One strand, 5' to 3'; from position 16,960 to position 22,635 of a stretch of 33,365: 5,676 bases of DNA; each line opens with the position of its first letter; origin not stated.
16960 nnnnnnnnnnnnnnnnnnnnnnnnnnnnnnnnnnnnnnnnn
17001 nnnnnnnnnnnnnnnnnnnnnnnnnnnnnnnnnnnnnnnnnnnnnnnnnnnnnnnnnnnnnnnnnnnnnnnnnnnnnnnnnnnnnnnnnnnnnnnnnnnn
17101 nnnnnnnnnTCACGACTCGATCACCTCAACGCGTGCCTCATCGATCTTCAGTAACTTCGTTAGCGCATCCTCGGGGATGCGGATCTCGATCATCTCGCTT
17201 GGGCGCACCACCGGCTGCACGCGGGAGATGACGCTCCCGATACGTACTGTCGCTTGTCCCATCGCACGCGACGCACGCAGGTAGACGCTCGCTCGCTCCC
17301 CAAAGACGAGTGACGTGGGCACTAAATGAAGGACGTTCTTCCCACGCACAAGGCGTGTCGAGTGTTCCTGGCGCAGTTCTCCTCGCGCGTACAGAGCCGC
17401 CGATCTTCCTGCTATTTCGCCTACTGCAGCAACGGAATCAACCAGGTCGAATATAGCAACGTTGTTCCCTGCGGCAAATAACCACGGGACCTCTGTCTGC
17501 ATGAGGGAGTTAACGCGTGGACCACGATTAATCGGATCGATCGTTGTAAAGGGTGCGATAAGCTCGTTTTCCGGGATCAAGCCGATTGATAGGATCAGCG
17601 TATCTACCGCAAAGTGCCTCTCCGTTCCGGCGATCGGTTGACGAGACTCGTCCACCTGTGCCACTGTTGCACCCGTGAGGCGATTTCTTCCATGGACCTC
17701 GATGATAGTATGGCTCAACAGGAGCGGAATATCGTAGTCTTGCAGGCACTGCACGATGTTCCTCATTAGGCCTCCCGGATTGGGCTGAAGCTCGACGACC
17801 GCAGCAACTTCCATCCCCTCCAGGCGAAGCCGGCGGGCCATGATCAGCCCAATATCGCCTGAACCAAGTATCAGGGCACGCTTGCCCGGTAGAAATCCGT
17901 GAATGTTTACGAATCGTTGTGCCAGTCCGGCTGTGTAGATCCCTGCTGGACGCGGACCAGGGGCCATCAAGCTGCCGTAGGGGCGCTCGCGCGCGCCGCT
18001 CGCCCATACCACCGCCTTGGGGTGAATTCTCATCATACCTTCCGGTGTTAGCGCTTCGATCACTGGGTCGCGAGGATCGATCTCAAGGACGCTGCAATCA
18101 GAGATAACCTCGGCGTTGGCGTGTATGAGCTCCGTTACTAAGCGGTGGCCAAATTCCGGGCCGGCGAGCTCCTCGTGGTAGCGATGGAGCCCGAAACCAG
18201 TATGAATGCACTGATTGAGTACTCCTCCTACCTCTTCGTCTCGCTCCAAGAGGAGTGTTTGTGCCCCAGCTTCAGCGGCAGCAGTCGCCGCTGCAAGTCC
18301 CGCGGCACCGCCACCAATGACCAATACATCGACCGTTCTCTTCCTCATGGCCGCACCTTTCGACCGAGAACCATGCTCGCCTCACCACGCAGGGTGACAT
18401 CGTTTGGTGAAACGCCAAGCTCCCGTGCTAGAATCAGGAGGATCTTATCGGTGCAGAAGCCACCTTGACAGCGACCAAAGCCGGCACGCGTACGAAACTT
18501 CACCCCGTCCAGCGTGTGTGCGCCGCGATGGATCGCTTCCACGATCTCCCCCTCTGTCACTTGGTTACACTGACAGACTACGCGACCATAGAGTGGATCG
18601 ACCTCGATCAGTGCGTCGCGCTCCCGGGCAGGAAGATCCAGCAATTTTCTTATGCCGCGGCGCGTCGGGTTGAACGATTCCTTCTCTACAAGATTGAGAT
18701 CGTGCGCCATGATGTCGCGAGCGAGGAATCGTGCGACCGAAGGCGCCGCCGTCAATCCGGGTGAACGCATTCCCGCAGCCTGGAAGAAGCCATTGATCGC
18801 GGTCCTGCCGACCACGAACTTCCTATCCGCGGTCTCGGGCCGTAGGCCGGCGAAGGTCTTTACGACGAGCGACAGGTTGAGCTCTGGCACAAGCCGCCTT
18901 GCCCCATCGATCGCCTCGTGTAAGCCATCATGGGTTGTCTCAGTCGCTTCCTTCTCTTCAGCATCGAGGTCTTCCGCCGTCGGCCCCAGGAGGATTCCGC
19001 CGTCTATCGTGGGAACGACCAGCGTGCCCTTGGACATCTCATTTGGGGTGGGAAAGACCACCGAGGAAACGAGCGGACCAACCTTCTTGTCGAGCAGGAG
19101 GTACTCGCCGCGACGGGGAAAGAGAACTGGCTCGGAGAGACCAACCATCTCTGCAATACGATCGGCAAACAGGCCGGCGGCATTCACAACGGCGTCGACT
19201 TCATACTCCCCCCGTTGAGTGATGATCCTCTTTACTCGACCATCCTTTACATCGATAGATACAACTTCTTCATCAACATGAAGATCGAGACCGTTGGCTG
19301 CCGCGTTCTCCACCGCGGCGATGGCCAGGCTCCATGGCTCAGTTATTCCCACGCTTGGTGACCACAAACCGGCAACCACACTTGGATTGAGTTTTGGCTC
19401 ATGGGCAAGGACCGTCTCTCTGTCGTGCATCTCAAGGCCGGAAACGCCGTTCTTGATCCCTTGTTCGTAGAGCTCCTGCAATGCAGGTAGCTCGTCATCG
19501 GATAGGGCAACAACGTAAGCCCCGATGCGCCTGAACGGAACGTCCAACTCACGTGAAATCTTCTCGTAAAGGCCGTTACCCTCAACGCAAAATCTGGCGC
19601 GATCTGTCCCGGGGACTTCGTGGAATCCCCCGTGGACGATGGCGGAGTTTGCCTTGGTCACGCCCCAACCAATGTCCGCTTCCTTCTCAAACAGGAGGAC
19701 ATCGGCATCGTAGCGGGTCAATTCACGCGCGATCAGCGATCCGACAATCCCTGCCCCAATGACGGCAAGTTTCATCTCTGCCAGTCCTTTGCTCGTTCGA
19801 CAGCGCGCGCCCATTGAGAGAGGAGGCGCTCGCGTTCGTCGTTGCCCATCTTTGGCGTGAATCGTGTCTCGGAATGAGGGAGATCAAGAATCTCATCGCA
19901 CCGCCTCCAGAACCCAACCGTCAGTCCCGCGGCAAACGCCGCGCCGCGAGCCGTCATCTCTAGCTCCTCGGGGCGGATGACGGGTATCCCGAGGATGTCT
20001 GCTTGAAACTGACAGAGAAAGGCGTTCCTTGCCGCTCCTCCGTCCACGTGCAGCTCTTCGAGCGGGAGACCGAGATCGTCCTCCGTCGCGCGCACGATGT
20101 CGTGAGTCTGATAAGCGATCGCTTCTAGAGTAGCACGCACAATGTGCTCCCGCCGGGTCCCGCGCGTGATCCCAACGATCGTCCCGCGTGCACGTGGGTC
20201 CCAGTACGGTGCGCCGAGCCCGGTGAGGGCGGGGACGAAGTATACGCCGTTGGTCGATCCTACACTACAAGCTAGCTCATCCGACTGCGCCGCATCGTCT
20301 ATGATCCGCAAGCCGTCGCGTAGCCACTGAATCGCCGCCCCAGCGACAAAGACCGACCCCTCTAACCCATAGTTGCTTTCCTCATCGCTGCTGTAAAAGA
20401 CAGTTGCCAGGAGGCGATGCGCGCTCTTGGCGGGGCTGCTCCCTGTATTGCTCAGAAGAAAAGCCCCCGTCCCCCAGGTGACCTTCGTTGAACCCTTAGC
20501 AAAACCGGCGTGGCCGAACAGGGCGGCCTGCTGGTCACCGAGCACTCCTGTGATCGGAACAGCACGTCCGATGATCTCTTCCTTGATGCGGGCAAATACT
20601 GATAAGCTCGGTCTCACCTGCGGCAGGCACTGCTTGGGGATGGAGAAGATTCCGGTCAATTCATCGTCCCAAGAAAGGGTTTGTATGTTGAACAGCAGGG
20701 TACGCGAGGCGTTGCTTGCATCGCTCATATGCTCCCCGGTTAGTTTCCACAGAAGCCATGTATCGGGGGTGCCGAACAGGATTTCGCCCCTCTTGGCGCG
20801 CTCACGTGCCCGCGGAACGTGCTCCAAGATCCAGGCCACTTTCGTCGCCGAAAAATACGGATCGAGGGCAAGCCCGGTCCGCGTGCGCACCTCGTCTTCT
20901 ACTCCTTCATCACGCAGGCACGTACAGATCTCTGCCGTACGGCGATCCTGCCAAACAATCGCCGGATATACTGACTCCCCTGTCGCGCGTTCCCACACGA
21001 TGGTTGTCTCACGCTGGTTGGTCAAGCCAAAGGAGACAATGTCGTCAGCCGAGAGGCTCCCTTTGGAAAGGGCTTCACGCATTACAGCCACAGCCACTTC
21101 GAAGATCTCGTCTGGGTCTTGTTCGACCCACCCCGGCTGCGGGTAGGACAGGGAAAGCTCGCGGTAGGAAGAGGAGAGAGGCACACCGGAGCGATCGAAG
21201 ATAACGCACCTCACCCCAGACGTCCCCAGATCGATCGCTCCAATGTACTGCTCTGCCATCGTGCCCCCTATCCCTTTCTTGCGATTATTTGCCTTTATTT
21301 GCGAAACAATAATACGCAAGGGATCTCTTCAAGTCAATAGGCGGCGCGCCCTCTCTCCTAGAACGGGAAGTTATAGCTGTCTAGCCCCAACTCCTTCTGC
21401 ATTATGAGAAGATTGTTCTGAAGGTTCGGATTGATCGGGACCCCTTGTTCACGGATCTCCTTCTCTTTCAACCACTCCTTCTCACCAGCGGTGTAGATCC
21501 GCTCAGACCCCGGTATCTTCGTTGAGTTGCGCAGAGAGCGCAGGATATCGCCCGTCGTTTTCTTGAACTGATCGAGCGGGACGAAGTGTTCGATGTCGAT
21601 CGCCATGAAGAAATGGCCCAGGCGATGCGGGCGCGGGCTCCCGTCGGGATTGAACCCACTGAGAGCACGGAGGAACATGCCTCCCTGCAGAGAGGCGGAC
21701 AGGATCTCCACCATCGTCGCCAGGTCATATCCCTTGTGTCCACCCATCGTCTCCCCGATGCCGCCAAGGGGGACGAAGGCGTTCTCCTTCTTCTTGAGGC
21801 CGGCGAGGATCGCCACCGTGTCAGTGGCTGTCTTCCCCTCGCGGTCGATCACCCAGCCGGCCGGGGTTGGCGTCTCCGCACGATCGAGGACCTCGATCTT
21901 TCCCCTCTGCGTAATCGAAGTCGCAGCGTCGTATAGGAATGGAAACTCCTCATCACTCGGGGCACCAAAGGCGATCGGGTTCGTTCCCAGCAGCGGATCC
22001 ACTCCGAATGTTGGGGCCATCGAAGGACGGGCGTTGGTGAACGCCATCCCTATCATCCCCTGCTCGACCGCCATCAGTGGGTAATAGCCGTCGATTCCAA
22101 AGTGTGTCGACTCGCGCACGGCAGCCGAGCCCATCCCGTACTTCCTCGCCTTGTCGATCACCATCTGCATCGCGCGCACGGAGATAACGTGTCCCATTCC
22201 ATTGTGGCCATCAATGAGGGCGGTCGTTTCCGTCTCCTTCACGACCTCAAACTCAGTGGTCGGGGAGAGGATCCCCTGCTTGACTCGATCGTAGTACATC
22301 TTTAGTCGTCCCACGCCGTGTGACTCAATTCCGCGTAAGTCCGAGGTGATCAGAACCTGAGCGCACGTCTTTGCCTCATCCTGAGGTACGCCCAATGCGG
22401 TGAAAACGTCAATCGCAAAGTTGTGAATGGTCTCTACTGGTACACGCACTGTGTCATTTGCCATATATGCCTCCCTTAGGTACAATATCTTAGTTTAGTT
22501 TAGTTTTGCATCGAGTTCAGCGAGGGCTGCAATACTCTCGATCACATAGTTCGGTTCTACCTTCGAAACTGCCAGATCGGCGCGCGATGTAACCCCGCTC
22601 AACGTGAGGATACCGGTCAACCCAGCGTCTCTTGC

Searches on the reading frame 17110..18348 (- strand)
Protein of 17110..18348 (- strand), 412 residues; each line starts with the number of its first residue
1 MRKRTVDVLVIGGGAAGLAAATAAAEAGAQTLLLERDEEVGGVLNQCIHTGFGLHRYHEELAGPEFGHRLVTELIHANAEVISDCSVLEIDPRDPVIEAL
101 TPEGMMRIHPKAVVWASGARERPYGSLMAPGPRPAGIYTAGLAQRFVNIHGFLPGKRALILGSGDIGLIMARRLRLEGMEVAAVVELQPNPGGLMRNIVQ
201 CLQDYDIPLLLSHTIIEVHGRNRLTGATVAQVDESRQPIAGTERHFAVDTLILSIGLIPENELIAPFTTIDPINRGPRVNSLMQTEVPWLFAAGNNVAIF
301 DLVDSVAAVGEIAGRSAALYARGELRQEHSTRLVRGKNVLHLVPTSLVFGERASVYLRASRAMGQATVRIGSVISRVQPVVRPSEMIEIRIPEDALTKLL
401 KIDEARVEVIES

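Call 7: search_protein_families(library=pfam, proteins=[window:17110-18348:-], max_evalue=0.001)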
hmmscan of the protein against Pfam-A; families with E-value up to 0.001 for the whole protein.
window:17110-18348:- (412 aa): 12 families
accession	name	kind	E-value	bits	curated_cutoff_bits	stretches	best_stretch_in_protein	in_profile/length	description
PF07992.20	Pyr_redox_2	-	1.3e-24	87.6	26.1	1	7-296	2-276/291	Pyridine nucleotide-disulphide oxidoreductase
PF12831.13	FAD_oxidored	-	4.8e-13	49.6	27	1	7-53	1-48/416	FAD dependent oxidoreductase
PF13450.12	NAD_binding_8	-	1.7e-12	47.8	21.9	1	10-46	1-37/68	NAD(P)-binding Rossmann-like domain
PF01266.30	DAO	-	3.1e-09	37.3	27.9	1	7-42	1-37/353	FAD dependent oxidoreductase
PF00070.33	Pyr_redox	-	7.5e-09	36.4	22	0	8-49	2-43/82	Pyridine nucleotide-disulphide oxidoreductase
PF00890.30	FAD_binding_2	-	3.8e-08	33.4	20.4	1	7-42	1-36/414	FAD binding domain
PF01134.28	GIDA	-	6.3e-08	32.5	22.1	1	7-36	1-30/391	Glucose inhibited division protein A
PF13738.12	Pyr_redox_3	-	3.3e-07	30.3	30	1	9-40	1-32/305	Pyridine nucleotide-disulphide oxidoreductase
PF03486.20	HI0933_like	-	1e-06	28.8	50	1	7-41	2-36/244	HI0933-like protein Rossmann domain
PF01494.25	FAD_binding_3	-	3e-05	23.8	22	1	6-39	2-35/349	FAD binding domain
PF01262.27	AlaDh_PNT_C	-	0.00016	21.6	23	1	7-45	30-68/214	Alanine dehydrogenase/PNT, C-terminal domain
PF01946.23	Thi4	-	0.00078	19.2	26.2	0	6-42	18-55/235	Thi4 family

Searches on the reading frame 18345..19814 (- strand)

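Call 7: search_protein_families(library=pfam, proteins=[window:18345-19814:-], max_evalue=0.001)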
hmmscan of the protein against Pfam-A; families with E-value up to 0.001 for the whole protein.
window:18345-19814:- (489 aa): 4 families
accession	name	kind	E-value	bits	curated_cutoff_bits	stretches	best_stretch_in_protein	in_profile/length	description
PF01266.30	DAO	-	2.9e-71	241.3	27.9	1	16-365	2-351/353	FAD dependent oxidoreductase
PF04324.20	Fer2_BFD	-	2.3e-14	53.9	26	1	412-463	1-49/50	BFD-like [2Fe-2S] binding domain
PF13450.12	NAD_binding_8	-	3.7e-07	30.8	21.9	1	18-50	1-33/68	NAD(P)-binding Rossmann-like domain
PF07992.20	Pyr_redox_2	-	6.4e-06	26.2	26.1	0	14-55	143-184/291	Pyridine nucleotide-disulphide oxidoreductase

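Call 49: search_protein_families(library=ncbifam, proteins=[window:18345-19814:-], max_evalue=0.00001)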
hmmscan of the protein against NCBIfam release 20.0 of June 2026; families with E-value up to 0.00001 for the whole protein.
window:18345-19814:- (489 aa): 17 families
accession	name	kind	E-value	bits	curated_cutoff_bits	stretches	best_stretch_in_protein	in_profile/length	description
NF033460.1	glycerol3P_ox_II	equivalog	2e-79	267.4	460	1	16-364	4-356/361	type 2 glycerol-3-phosphate oxidase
NF008726.1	PRK11728.1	equivalog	1.4e-46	159.1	299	1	15-281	2-269/389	L-2-hydroxyglutarate oxidase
TIGR03377.1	glycerol3P_GlpA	equivalog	7.3e-44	150.2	552.8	2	17-338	3-317/530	anaerobic glycerol-3-phosphate dehydrogenase subunit GlpA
NF008313.0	PRK11101.1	equivalog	2e-34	119.1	425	2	13-340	8-330/548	anaerobic glycerol-3-phosphate dehydrogenase subunit A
TIGR02352.1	thiamin_ThiO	equivalog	5.3e-33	114.6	250.8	1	17-370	2-349/351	glycine oxidase ThiO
NF001933.0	PRK00711.1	subfamily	8.2e-18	64.6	383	1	120-385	158-415/429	D-amino acid dehydrogenase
NF002480.1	PRK01747.1-1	equivalog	5.9e-14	51.4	540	1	11-391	246-642/645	bifunctional tRNA (5-methylaminomethyl-2-thiouridine)(34)-methyltransferase MnmC2/FAD-dependent 5-carboxymethylaminomethyl-2-thiouridine(34)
TIGR03197.1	MnmC_Cterm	equivalog_domain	1.5e-13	50.6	174.2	1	16-336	2-314/400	FAD-dependent 5-carboxymethylaminomethyl-2-thiouridine(34) oxidoreductase MnmC1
TIGR01373.1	soxB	subfamily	2e-12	46.7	529.45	1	18-372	35-386/407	sarcosine oxidase subunit beta family protein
TIGR03364.1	HpnW_proposed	hypoth_equivalog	1.2e-10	41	285.1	1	15-211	2-191/365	TIGR03364 family FAD-dependent oxidoreductase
NF008425.0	PRK11259.1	equivalog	2.1e-09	36.8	257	1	14-338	5-327/377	N-methyl-L-tryptophan oxidase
NF009074.0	PRK12409.1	equivalog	1.2e-08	34.6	494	0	131-226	167-267/410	D-amino acid dehydrogenase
TIGR02374.1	nitri_red_nirB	equivalog_domain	3.1e-07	29.2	578.35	0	412-450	418-455/794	nitrite reductase large subunit NirB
NF046103.1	NOXase_Strep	equivalog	8.9e-07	28.2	600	0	169-217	197-244/442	H2O-forming NADH oxidase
NF009906.0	PRK13369.1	equivalog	1.8e-06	26.8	352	0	13-65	6-57/502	glycerol-3-phosphate dehydrogenase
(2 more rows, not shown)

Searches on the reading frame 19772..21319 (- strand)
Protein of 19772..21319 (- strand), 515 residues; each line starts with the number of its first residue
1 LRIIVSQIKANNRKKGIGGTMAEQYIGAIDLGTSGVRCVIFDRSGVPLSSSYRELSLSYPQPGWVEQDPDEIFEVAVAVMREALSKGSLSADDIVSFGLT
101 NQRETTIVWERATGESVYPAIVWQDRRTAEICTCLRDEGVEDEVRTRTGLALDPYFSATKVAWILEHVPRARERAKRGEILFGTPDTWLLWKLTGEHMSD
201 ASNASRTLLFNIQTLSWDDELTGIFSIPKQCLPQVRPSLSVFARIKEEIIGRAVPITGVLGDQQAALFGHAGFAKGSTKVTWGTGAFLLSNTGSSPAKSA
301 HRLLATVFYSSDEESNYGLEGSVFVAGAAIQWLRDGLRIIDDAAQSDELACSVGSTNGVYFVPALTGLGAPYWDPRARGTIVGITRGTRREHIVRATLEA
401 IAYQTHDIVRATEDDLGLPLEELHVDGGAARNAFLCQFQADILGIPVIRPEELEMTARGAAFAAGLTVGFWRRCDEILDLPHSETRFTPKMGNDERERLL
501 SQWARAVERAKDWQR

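Call 7: search_protein_families(library=pfam, proteins=[window:19772-21319:-], max_evalue=0.001)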
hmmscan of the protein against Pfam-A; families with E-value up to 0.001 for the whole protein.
window:19772-21319:- (515 aa): 2 families
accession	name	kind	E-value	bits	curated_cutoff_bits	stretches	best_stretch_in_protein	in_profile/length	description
PF00370.27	FGGY_N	-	1.8e-74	250.9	28.8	1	25-269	1-245/245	FGGY family of carbohydrate kinases, N-terminal domain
PF02782.22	FGGY_C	-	3.4e-44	151.4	27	1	280-466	3-196/198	FGGY family of carbohydrate kinases, C-terminal domain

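Call 49: search_protein_families(library=ncbifam, proteins=[window:19772-21319:-], max_evalue=0.00001)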
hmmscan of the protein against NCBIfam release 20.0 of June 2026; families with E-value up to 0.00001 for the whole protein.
window:19772-21319:- (515 aa): 12 families
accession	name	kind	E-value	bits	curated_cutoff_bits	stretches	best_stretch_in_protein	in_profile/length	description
NF000756.0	PRK00047.1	subfamily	5.3e-210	698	498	1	21-514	2-498/502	glycerol kinase GlpK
TIGR01311.1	glycerol_kin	equivalog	9e-202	670.8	590.35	1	24-513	1-496/496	glycerol kinase GlpK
TIGR01312.1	XylB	equivalog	1e-66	225.5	380.25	1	29-482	3-453/481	xylulokinase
TIGR01314.1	gntK_FGGY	equivalog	1.3e-45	155.9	648.55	1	25-497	1-479/505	gluconokinase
NF011601.0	PRK15027.1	equivalog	1.6e-36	125.8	912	1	25-446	2-413/484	xylulokinase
NF008187.0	PRK10939.1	equivalog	2.9e-30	105.4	528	2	23-336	3-315/521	autoinducer-2 kinase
TIGR01315.1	5C_CHO_kinase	subfamily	6e-24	84.7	408.7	1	330-465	355-489/541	FGGY family pentulose kinase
TIGR02628.1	fuculo_kin_coli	equivalog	4.7e-20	72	470.9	1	29-477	6-451/465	L-fuculokinase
NF003154.0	PRK04123.1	equivalog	1.9e-13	50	428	1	369-472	393-496/554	ribulokinase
TIGR02627.1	rhamnulo_kin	equivalog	2.8e-13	49.2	527.95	1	112-258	85-226/454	rhamnulokinase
NF007925.0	PRK10640.1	equivalog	3.8e-13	48.7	639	1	26-236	6-211/489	rhamnulokinase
TIGR01234.1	L-ribulokinase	equivalog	1.7e-10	40.3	583.25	1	371-470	388-487/536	ribulokinase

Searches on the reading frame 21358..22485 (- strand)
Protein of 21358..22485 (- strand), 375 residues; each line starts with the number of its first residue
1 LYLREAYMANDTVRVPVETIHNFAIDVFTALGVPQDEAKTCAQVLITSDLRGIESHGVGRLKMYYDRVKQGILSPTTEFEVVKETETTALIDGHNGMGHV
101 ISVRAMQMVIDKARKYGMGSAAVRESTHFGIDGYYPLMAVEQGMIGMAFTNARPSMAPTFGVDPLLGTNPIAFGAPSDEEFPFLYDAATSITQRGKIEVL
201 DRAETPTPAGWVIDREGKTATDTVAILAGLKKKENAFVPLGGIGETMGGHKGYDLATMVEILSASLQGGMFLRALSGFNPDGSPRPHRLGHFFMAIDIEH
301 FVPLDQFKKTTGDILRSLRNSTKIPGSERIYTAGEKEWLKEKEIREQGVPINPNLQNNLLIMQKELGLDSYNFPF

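Call 7: search_protein_families(library=pfam, proteins=[window:21358-22485:-], max_evalue=0.001)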
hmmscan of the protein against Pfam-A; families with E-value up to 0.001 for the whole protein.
window:21358-22485:- (375 aa): 1 family
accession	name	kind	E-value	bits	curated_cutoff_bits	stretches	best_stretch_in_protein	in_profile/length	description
PF02615.19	Ldh_2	-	2.4e-122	408.7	38.8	1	16-359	2-332/333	Malate/L-lactate dehydrogenase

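Call 49: search_protein_families(library=ncbifam, proteins=[window:21358-22485:-], max_evalue=0.00001)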
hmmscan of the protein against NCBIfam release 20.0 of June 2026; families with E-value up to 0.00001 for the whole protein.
window:21358-22485:- (375 aa): 5 families
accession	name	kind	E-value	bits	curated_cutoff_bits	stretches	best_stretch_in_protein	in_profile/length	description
NF040650.1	sulfolac_dhydr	equivalog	6.6e-76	255.7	500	1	18-369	6-336/339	L-sulfolactate dehydrogenase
NF011599.0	PRK15025.1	equivalog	1.3e-57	195.5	356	1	15-359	3-331/349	ureidoglycolate dehydrogenase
NF007504.0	PRK10098.1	equivalog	9.2e-57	192.4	336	1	12-367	4-345/360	malate/lactate/ureidoglycolate dehydrogenase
TIGR03175.1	AllD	equivalog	8.2e-53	179.7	496.2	1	14-360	2-332/349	ureidoglycolate dehydrogenase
NF009750.0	PRK13260.1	equivalog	6.4e-33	114.3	316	1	14-356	2-326/332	3-dehydro-L-gulonate 2-dehydrogenase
